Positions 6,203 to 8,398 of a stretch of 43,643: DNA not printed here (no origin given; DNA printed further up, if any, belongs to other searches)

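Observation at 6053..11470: Candidate undescribed defence operon: GHKL ATPase, two unknown proteins, a mini PD-(D/E)XK nuclease and a Cys-rich protein, next to an m5C methyltransferase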

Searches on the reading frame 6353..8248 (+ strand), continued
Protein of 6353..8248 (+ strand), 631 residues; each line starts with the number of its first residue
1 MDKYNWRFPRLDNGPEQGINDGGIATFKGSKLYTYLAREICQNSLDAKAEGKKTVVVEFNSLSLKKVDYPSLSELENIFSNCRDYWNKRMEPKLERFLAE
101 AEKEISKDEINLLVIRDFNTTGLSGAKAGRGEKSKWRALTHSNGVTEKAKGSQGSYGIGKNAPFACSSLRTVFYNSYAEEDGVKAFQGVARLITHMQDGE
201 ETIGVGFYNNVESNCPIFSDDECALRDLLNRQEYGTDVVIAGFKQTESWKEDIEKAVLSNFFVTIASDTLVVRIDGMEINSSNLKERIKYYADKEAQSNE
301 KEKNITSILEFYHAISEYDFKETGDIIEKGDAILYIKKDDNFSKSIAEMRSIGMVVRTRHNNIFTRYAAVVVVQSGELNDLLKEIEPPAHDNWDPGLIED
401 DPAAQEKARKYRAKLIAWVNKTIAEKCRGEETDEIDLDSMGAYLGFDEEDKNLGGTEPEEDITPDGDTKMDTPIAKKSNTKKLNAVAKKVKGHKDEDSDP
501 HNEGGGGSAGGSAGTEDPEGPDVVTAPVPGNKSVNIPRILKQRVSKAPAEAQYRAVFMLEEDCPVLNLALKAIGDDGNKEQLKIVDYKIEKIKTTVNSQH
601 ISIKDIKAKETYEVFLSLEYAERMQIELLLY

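Call 48: get_annotated_region(hit=H1, flank=6000)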
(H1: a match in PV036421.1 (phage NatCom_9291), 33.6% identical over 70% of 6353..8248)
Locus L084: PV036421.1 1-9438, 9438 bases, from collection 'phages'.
description: Phage NatCom_9291, complete genome.
organism: phage NatCom_9291 (NCBI taxid 3403542)
taxonomy: Viruses; Duplodnaviria; Heunggongvirae; Uroviricota; Caudoviricetes; Ca. Heliusvirales
host: [Clostridium] innocuum; source: human feces; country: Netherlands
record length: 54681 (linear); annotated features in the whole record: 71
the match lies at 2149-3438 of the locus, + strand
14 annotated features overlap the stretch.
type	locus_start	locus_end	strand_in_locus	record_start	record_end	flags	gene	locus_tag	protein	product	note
CDS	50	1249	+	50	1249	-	-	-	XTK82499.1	integrase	-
CDS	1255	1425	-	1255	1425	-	-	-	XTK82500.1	hypothetical protein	-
CDS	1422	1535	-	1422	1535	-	-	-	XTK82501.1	hypothetical protein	-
CDS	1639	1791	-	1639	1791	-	-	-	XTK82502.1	hypothetical protein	-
CDS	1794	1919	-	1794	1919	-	-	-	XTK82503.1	hypothetical protein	-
CDS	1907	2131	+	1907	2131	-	-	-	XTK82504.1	hypothetical protein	-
CDS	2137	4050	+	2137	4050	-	-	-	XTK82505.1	hypothetical protein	-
CDS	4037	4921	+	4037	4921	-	-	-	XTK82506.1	hypothetical protein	-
CDS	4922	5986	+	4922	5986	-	-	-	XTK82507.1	hypothetical protein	-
CDS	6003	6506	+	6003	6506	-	-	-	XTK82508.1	hypothetical protein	-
CDS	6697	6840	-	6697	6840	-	-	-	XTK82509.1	hypothetical protein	-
CDS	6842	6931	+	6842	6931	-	-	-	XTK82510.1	hypothetical protein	-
CDS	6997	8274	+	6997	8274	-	-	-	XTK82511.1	DNA methyltransferase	-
CDS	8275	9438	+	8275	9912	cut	-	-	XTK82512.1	hypothetical protein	-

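Call 58: search_protein_families(library=pfam, proteins=[L032:7957-8412:+, L084:4922-5983:+, L084:6003-6503:+, L084:6997-8271:+, L084:8275-9438:+, L036:8095-8508:+, L083:5725-5952:+, L010:13542-13973:+, L015:14995-16983:+], max_evalue=0.1)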
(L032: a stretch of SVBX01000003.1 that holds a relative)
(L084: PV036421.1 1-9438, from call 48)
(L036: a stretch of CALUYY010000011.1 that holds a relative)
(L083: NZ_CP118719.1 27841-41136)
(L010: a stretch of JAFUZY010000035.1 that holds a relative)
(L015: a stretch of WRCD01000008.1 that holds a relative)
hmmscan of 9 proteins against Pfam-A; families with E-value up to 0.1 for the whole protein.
L032:7957-8412:+ (152 aa): 3 families
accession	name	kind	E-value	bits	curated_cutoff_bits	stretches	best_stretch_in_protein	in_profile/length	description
PF03852.21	Vsr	-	5.4e-23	81.1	27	1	19-88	4-73/74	DNA mismatch endonuclease Vsr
PF04480.18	DUF559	-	7.1e-06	26.3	20.6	1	107-146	66-105/109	Protein of unknown function (DUF559)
PF18741.7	MTES_1575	-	0.00041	20.8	38.2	1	106-145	53-92/96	REase_MTES_1575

L084:4922-5983:+ (354 aa): 1 family
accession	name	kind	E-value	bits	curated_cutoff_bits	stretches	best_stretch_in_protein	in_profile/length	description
PF19866.4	DUF6339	-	1.4e-52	178.4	23.2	1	67-245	2-173/175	Family of unknown function (DUF6339)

L084:6003-6503:+ (167 aa): 5 families
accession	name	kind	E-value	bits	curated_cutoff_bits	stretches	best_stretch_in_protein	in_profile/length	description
PF16828.10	GAGBD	-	0.01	16.5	27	0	105-142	45-84/152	GAG-binding domain on surface antigen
PF15188.11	CCDC-167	-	0.014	16.1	27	1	77-126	8-57/84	Coiled-coil domain-containing protein 167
PF17127.10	DUF5106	-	0.034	15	28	1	11-113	48-145/151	Domain of unknown function (DUF5106)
PF08542.16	Rep_fac_C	-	0.088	13.6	23.6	0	59-121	9-73/88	Replication factor C C-terminal domain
PF04212.24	MIT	-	0.093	13.3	30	0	74-120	16-61/66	MIT (microtubule interacting and transport) domain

L084:6997-8271:+ (425 aa): 5 families
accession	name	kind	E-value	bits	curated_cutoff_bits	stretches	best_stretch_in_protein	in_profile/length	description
PF00145.23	DNA_methylase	-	6.4e-85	285.9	22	1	90-417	2-323/324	C-5 cytosine-specific DNA methylase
PF13443.12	HTH_26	-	6.6e-11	42.7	22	1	8-59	2-55/63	Cro/C1-type HTH DNA-binding domain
PF01381.28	HTH_3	-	0.0011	19.4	23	1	13-59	6-53/55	Helix-turn-helix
PF23745.1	ANK_LRRK2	-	0.018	15.3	27.5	1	17-98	5-86/130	LRRK2 ANK repeat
PF01418.23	HTH_6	-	0.049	14.1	28.3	0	26-54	30-58/77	Helix-turn-helix domain, rpiR family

L084:8275-9438:+ (388 aa): 9 families
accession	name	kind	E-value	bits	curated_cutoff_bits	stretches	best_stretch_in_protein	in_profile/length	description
PF07728.20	AAA_5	-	4e-07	30.5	22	1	277-382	2-93/139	AAA domain (dynein-related subfamily)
PF13401.12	AAA_22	-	0.0015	19.3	27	1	275-364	6-94/130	AAA domain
PF13238.12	AAA_18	-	0.0058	17.5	29.4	1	277-305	1-29/128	AAA domain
PF12775.13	AAA_7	-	0.006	16.6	25.8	0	270-316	29-77/181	P-loop containing dynein motor region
PF07726.17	AAA_3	-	0.017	15.4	27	1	277-340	2-63/131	ATPase family associated with various cellular activities (AAA)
PF20720.3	nSTAND3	-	0.019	15.1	27.2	1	265-294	8-37/155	Novel STAND NTPase 3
PF08433.16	KTI12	-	0.019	14.9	22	0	277-297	4-24/271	Chromatin associated protein KTI12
PF25201.1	nSTAND6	-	0.051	14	27.7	0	270-311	14-55/148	Novel STAND NTPase 6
PF13245.12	AAA_19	-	0.062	13.9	25.1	0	272-363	9-99/134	AAA domain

L036:8095-8508:+ (138 aa): 3 families
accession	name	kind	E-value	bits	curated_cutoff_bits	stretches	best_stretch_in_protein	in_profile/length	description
PF03852.21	Vsr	-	4.4e-27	94.2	27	1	1-69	1-69/74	DNA mismatch endonuclease Vsr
PF18741.7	MTES_1575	-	1.9e-07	31.5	38.2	1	91-132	55-96/96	REase_MTES_1575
PF04480.18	DUF559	-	0.00073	19.8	20.6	1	90-132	66-108/109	Protein of unknown function (DUF559)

L083:5725-5952:+ (76 aa): 3 families
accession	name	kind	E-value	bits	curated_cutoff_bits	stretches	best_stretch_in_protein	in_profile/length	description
PF16888.10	YwqH-like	-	0.036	14.8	33.7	1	16-68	63-110/123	YwqH-like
PF07439.16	DUF1515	-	0.042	14.3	22.2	0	41-70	3-32/113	Protein of unknown function (DUF1515)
PF04363.17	DUF496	-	0.093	13.3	23.2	0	13-54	23-64/93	Protein of unknown function (DUF496)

L010:13542-13973:+ (144 aa): 0 families

L015:14995-16983:+ (663 aa): 15 families
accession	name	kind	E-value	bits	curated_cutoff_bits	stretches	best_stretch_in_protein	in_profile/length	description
PF09848.15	SLFN-g3_helicase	-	7.2e-74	249.6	24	1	236-634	1-353/354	Schlafen group 3, DNA/RNA helicase domain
PF13401.12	AAA_22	-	0.00016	22.4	27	1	235-345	4-99/130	AAA domain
PF01637.24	ATPase_2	-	0.00029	21.1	33.2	1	226-353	10-134/225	ATPase domain predominantly from Archaea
PF04851.21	ResIII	-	0.00036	20.9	22.5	1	221-346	10-142/164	Type III restriction enzyme, res subunit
PF13173.12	AAA_14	-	0.0046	17.4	27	1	237-352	3-86/129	AAA domain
PF06745.19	ATPase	-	0.0075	16.1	26.6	1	235-283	18-65/231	KaiC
PF13191.12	AAA_16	-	0.009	17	32.6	1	224-340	13-143/167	AAA ATPase domain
PF13604.12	AAA_30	-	0.014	15.6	27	1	234-345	16-104/191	AAA domain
PF13238.12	AAA_18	-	0.015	16.2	29.4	0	239-260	1-22/128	AAA domain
PF06414.18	Zeta_toxin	-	0.016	15.1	22.3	1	228-272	9-49/199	Zeta toxin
PF03748.19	FliL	-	0.018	16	24.6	1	186-234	40-91/103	Flagellar basal body-associated protein FliL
PF13245.12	AAA_19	-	0.037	14.7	25.1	1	232-342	7-103/134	AAA domain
PF05970.20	PIF1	-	0.048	13.7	25.9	1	221-259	8-45/223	PIF1-like helicase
PF05707.18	Zot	-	0.061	13.2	20.3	0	237-348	1-100/197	Zonular occludens toxin (Zot)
PF06054.18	CoiA_nuc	-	0.064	13.8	20.3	0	50-89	12-51/158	Competence protein CoiA, nuclease-like domain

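Call 70: get_annotated_region(hit=H9, flank=5000)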
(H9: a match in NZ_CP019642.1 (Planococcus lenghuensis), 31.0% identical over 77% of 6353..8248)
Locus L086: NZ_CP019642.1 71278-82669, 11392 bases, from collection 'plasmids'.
description: Planococcus lenghuensis strain Y42 plasmid unnamed2, complete sequence
organism: Planococcus lenghuensis (NCBI taxid 2213202)
taxonomy: Bacteria; Bacillota; Bacilli; Bacillales; Planococcaceae; Planococcus; Planococcus lenghuensis
host: -; source: whole organism,crude oil-contamination soil; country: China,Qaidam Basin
typing (MOB-suite, as given by PLSDB): mobilizable; relaxase MOBQ
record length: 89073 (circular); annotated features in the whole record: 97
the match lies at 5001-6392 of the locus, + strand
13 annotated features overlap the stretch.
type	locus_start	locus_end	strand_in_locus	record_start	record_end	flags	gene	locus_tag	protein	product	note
CDS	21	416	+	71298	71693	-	-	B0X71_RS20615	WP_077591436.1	hypothetical protein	-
CDS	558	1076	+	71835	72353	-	-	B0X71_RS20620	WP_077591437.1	hypothetical protein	-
CDS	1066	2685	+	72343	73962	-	-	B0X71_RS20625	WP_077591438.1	AlwI family type II restriction endonuclease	-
CDS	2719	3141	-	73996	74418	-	-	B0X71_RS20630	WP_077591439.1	very short patch repair endonuclease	-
CDS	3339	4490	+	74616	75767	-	-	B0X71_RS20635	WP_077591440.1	DNA cytosine methyltransferase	-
CDS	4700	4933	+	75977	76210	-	-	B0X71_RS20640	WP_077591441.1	hypothetical protein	-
CDS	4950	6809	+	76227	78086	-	-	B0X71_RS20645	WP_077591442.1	hypothetical protein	-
CDS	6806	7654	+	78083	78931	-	-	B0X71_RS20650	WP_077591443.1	hypothetical protein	-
CDS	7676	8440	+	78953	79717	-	-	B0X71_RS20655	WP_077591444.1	DUF6339 family protein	-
CDS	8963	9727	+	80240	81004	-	-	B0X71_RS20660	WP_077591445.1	IclR family transcriptional regulator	GO:0006355 - regulation of DNA-templated transcription [Evidence IEA]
CDS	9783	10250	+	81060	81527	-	-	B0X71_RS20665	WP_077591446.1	RidA family protein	-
CDS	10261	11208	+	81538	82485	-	-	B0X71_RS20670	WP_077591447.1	sugar kinase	-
CDS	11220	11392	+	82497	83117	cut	-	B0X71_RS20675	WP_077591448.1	bifunctional 4-hydroxy-2-oxoglutarate aldolase/2-dehydro-3-deoxy-phosphogluconate aldolase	-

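Call 71: get_annotated_region(hit=H21, flank=5000)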
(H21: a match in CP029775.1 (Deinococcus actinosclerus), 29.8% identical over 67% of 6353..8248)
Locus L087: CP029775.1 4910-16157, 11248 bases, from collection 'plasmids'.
description: Deinococcus actinosclerus strain SJTR plasmid unnamed1, complete sequence
organism: Deinococcus actinosclerus (NCBI taxid 1768108)
taxonomy: Bacteria; Deinococcota; Deinococci; Deinococcales; Deinococcaceae; Deinococcus; Deinococcus actinosclerus
host: -; source: mixed culture,wastewater; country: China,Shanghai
typing (MOB-suite, as given by PLSDB): non-mobilizable
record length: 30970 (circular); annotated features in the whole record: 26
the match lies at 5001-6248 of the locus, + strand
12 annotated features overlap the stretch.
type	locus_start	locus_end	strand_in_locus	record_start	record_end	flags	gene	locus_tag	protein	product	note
CDS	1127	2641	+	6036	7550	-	-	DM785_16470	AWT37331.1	DNA cytosine methyltransferase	-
CDS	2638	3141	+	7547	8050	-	-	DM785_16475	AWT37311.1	very short patch repair endonuclease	-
CDS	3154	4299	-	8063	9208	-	-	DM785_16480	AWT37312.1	hypothetical protein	-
CDS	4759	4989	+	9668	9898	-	-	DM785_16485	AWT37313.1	hypothetical protein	-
CDS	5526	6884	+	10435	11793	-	-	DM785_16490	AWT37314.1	hypothetical protein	-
CDS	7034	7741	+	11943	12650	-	-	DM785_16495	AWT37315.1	hypothetical protein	-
CDS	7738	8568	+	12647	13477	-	-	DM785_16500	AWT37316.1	hypothetical protein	-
CDS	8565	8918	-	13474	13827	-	-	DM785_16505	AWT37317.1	hypothetical protein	-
CDS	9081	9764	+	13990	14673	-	-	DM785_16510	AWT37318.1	hypothetical protein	-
CDS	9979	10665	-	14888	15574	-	-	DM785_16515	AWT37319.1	resolvase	-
CDS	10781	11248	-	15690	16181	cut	-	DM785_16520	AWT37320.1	hypothetical protein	-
CDS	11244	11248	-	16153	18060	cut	-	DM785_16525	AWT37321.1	hypothetical protein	-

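Call 72: get_annotated_region(hit=H12, flank=5000)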
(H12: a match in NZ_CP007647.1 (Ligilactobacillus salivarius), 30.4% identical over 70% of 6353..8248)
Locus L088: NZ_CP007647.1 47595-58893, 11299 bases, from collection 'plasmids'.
description: Ligilactobacillus salivarius strain JCM1046 plasmid pMP1046A, complete sequence
organism: Ligilactobacillus salivarius (NCBI taxid 1624)
taxonomy: Bacteria; Bacillota; Bacilli; Lactobacillales; Lactobacillaceae; Ligilactobacillus; Ligilactobacillus salivarius
host: -; source: swine; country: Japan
typing (MOB-suite, as given by PLSDB): mobilizable; replicon rep_cluster_1685; relaxase MOBP
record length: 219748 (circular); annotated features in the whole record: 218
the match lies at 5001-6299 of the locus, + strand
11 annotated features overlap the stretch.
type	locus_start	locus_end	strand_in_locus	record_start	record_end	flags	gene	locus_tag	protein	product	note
CDS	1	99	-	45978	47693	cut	-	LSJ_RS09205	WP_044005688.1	hypothetical protein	-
CDS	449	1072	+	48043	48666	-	-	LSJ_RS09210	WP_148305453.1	hypothetical protein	-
CDS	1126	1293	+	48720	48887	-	-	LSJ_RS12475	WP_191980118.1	hypothetical protein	-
CDS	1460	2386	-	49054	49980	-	-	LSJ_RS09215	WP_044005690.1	site-specific integrase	GO:0015074 - DNA integration [Evidence IEA]; GO:0006310 - DNA recombination [Evidence IEA]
CDS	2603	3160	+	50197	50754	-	-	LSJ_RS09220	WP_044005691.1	restriction endonuclease subunit S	-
CDS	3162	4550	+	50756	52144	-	-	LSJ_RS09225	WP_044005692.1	N-6 DNA methylase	GO:0006306 - DNA methylation [Evidence IEA]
CDS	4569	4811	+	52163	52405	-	-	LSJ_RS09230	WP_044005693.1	hypothetical protein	-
CDS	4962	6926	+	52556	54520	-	-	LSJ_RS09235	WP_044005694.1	hypothetical protein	-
CDS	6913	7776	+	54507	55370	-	-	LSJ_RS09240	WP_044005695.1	hypothetical protein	-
CDS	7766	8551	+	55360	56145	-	-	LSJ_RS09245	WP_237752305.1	DUF6339 family protein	-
CDS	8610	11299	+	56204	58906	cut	-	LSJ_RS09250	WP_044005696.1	DNA methyltransferase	-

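Call 82: find_encoding_contigs(protein=window:6353-8248:+, flank=8000, max_places=4)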
Protein window:6353-8248:+ (631 aa): 4 contigs read that carry it; 3 places shown.
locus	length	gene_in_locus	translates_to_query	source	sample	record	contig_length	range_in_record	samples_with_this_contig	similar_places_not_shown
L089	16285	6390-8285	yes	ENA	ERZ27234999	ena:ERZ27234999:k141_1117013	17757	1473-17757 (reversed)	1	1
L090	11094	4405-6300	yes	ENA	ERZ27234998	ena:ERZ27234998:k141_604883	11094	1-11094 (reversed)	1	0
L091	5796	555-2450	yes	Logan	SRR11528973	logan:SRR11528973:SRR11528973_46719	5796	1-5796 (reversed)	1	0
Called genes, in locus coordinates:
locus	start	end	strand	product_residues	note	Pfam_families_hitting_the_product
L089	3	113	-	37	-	?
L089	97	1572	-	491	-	PF00665:rve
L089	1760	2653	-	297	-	PF10987:DUF2806, PF14337:Abi_alpha (faint)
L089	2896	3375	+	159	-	-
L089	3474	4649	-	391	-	PF13271:DUF4062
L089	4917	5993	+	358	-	PF00145:DNA_methylase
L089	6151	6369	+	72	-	-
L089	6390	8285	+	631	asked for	-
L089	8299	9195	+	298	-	-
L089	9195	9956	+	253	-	PF19866:DUF6339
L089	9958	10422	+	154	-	-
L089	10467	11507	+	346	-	-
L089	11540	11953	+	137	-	PF01327:Pep_deformylase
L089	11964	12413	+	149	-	PF02639:DUF188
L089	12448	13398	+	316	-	-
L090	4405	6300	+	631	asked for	-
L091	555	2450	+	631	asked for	-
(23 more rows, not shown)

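Call 83: find_encoding_contigs(protein=P0001, flank=6000, max_places=3)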
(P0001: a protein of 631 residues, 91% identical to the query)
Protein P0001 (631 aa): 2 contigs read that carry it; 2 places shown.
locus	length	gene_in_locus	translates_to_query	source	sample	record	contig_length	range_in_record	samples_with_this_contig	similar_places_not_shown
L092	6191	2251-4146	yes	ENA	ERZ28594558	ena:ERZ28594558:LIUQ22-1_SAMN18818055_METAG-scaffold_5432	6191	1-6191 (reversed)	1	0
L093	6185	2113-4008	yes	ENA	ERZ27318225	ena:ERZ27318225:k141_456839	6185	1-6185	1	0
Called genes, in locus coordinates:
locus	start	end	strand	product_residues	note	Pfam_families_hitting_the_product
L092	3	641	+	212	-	?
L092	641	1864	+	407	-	PF09563:RE_LlaJI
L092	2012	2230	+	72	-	-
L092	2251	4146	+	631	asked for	-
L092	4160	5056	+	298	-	-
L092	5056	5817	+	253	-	PF19866:DUF6339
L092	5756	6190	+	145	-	?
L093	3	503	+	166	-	?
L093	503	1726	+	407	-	PF09563:RE_LlaJI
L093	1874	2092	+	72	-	-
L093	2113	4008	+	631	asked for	-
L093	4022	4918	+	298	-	-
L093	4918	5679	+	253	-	PF19866:DUF6339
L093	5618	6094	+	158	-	PF01327:Pep_deformylase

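Call 84: find_encoding_contigs(protein=P0004, flank=6000, max_places=3)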
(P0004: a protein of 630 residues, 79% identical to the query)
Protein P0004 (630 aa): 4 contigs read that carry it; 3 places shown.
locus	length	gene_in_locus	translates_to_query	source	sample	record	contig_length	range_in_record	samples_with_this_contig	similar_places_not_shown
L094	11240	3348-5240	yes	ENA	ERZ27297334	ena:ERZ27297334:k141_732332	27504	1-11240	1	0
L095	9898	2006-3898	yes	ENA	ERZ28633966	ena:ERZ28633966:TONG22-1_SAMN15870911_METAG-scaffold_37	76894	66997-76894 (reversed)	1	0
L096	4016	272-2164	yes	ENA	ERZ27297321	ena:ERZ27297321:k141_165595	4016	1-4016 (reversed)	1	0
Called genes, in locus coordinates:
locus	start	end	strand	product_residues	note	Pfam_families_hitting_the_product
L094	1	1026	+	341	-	?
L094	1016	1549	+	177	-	PF12728:HTH_17 (faint)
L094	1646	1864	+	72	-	PF13560:HTH_31 (weak), PF01381:HTH_3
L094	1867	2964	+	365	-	PF00145:DNA_methylase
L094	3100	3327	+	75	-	-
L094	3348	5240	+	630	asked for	-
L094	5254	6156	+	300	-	-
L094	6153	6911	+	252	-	PF19866:DUF6339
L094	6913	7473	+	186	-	-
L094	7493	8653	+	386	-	PF18145:SAVED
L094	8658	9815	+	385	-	PF18144:SMODS, PF21654:DncV-like_NTFase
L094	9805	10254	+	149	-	PF26395:E2-CBASS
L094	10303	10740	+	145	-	-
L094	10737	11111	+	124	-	PF00462:Glutaredoxin, PF03960:ArsC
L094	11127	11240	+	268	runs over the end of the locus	PF18928:DUF5677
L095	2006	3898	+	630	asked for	-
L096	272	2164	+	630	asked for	-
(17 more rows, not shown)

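Call 87: search_protein_families(library=phrogs, proteins=[window:6353-8245:+, L001:13550-14137:+, L010:13542-13973:+], max_evalue=0.01)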
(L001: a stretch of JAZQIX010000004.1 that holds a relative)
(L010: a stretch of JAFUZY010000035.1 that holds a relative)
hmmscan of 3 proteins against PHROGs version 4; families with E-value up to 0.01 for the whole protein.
window:6353-8245:+ (631 aa): 0 families

L001:13550-14137:+ (196 aa): 1 family
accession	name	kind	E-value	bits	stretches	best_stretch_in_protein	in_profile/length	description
phrog_8048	-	DNA, RNA and nucleotide metabolism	1.1e-05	25.8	1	18-142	10-134/273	HNH endonuclease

L010:13542-13973:+ (144 aa): 1 family
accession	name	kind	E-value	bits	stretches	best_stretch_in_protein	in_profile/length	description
phrog_15103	-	unknown function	2.1e-19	71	1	6-142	10-140/280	-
